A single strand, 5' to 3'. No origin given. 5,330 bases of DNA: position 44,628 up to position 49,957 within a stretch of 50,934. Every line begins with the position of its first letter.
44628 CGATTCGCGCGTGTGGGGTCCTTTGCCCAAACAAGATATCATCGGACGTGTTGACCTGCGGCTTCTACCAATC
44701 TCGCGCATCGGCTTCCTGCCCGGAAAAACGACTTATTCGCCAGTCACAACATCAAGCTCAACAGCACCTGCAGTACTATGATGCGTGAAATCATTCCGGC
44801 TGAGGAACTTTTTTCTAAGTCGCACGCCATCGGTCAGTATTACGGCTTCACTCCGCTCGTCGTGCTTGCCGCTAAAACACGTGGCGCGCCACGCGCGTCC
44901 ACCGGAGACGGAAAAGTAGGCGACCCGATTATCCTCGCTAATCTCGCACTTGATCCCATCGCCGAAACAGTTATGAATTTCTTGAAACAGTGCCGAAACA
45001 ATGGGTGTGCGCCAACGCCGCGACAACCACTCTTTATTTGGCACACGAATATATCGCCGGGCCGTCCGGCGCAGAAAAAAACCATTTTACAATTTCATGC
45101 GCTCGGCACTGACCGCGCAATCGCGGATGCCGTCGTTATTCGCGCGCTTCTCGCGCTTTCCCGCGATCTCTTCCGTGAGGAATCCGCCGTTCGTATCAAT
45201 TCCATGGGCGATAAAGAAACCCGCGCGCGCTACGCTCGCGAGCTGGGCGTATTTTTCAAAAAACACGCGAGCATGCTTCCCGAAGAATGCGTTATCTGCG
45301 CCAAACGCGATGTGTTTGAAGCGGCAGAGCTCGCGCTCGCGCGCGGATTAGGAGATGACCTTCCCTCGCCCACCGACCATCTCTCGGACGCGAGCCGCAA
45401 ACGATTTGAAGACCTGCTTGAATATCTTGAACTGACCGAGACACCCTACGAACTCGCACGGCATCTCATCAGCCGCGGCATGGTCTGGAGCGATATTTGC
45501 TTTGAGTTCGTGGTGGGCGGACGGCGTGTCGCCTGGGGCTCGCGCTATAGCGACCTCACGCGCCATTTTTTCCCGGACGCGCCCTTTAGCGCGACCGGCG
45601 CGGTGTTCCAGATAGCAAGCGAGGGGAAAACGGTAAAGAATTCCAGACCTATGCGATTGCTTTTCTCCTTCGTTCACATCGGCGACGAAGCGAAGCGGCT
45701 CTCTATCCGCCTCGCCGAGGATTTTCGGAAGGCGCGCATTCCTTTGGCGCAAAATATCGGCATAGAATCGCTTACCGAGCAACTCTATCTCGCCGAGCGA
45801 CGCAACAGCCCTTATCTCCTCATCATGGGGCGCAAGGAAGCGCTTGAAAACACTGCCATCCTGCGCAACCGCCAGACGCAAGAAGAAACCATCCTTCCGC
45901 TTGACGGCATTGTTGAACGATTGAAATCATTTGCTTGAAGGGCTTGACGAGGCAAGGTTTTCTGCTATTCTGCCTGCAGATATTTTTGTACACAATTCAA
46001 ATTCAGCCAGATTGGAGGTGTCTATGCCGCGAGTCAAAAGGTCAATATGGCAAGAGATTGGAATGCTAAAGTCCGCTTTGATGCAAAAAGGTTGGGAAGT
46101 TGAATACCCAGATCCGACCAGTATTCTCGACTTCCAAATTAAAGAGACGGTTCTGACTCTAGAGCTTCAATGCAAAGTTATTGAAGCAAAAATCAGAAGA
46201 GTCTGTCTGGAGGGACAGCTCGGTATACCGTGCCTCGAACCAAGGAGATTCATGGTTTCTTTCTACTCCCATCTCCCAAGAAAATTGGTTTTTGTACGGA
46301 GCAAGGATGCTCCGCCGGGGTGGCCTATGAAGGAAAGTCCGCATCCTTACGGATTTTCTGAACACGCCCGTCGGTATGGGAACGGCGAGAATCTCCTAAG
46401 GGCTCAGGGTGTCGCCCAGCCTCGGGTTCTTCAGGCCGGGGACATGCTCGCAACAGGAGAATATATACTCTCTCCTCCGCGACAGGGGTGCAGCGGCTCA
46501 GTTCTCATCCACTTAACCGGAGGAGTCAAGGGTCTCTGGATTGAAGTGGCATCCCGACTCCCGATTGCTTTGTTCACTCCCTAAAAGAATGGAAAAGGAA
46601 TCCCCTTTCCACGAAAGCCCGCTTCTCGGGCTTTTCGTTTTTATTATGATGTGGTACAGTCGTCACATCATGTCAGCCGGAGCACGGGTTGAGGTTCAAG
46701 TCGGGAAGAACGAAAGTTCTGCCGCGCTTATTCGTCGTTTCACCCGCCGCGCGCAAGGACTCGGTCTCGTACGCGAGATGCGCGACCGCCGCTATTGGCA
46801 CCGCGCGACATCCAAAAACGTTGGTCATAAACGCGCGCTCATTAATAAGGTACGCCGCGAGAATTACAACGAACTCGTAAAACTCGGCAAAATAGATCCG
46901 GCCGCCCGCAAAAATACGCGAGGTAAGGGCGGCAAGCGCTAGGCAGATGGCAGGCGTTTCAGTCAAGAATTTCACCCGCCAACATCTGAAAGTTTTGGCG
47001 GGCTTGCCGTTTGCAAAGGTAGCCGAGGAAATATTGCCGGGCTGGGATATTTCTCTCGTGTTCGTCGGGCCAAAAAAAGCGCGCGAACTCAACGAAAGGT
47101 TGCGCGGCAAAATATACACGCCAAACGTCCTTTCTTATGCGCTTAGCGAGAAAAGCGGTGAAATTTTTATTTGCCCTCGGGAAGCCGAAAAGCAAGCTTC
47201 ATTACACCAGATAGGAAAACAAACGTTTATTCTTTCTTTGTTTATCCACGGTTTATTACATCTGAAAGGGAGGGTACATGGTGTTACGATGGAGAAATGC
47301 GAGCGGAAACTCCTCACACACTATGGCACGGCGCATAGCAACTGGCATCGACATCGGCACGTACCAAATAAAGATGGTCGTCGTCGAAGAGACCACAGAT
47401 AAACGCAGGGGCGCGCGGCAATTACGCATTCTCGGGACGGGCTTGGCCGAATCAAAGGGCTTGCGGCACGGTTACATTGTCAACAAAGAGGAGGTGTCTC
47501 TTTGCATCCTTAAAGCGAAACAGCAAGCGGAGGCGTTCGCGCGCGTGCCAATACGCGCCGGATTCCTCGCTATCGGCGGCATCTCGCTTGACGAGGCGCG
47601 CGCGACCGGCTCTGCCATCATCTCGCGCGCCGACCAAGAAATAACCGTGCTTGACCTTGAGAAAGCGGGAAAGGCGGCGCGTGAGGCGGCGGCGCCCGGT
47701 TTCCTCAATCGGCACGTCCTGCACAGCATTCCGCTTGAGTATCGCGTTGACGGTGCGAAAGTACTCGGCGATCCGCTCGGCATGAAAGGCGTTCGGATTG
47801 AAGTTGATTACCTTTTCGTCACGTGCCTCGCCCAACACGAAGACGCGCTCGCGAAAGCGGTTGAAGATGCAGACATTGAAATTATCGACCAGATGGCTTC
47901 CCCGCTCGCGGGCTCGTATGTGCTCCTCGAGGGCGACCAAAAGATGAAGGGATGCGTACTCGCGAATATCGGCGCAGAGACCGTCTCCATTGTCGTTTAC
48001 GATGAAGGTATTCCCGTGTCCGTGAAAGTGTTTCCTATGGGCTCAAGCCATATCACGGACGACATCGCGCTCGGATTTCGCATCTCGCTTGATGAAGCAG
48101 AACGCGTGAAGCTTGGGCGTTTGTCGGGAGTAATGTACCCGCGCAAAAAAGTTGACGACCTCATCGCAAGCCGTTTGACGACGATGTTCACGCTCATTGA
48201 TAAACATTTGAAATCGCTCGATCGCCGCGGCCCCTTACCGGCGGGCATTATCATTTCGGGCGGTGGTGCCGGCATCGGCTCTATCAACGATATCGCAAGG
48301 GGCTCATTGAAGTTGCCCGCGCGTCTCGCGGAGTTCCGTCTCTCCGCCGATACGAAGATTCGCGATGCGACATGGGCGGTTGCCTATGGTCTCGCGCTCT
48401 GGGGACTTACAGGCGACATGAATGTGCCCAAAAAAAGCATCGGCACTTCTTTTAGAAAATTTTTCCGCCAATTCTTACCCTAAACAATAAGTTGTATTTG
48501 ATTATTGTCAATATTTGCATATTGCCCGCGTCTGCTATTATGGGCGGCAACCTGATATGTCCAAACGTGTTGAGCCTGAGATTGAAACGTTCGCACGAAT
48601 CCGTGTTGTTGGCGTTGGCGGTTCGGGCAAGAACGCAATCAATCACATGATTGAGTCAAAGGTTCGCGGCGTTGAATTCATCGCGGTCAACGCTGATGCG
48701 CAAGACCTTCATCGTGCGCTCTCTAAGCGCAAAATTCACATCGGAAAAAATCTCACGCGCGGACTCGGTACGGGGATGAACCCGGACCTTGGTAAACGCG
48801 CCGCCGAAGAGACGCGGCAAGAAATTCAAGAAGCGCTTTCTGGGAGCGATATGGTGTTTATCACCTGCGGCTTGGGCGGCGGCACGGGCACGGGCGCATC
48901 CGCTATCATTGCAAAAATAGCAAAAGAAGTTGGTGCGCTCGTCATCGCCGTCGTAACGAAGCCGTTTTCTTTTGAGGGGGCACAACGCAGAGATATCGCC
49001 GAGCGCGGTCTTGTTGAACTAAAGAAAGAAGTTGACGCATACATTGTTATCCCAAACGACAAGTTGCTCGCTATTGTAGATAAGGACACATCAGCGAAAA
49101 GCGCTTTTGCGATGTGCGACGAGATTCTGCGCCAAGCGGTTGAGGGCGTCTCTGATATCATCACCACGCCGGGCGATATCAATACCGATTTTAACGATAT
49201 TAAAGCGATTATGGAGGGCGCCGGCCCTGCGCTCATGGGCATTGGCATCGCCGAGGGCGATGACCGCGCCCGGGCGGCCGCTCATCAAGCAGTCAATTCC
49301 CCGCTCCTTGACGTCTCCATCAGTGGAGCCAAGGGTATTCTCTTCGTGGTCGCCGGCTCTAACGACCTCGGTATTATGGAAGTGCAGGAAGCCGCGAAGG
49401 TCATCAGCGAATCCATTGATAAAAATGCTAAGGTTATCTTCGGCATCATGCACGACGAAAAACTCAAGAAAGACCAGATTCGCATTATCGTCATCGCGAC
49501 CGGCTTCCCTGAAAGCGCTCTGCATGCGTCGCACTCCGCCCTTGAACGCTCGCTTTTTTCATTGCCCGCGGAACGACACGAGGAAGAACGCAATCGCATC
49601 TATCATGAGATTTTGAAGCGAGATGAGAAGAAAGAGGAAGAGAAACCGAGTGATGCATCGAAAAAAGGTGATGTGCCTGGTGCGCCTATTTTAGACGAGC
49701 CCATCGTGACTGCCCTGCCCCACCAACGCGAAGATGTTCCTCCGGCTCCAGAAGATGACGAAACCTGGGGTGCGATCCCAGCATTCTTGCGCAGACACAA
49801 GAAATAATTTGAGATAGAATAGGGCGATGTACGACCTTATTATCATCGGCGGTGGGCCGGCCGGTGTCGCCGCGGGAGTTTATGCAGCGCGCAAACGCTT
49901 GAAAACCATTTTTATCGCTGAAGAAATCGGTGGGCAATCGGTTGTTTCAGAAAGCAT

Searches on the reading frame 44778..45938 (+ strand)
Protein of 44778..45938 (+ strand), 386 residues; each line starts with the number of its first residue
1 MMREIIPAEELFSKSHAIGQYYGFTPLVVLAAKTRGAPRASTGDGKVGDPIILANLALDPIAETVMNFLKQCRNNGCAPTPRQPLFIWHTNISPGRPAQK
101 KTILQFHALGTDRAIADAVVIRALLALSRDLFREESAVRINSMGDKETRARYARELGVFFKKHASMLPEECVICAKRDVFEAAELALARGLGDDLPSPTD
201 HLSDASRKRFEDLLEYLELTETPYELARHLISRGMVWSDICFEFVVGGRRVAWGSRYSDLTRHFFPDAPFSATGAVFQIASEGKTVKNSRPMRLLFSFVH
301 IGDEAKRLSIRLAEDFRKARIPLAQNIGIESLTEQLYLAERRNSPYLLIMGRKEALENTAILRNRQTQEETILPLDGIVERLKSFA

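Call 12: search_protein_families(library=pfam, proteins=[window:44778-45938:+], max_evalue=0.001)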
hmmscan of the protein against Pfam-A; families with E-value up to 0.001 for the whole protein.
window:44778-45938:+ (386 aa): 1 family
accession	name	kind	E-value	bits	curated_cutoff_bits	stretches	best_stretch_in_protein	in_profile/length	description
PF03129.25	HGTP_anticodon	-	1.8e-06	28.5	21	1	302-383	8-92/94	Anticodon binding domain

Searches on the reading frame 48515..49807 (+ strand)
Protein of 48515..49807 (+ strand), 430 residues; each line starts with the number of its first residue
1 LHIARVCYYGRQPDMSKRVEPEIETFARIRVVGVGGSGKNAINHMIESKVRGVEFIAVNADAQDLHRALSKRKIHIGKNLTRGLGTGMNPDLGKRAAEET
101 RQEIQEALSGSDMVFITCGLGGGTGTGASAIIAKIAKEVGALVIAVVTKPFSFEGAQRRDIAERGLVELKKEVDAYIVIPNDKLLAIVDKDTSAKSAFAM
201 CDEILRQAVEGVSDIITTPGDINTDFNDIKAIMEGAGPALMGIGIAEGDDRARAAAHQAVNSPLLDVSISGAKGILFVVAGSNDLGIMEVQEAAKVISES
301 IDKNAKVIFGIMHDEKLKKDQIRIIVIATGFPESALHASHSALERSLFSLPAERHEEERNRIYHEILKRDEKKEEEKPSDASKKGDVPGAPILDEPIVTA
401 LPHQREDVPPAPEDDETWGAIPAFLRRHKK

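Call 12: search_protein_families(library=pfam, proteins=[window:48515-49807:+], max_evalue=0.001)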
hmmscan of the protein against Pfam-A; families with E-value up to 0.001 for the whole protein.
window:48515-49807:+ (430 aa): 2 families
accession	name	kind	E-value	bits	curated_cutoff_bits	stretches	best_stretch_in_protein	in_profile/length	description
PF00091.31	Tubulin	-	4.5e-47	161.2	33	1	29-188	2-189/190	Tubulin/FtsZ family, GTPase domain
PF12327.13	FtsZ_C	-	2.4e-30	105.1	27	1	237-331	1-94/95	FtsZ family, C-terminal domain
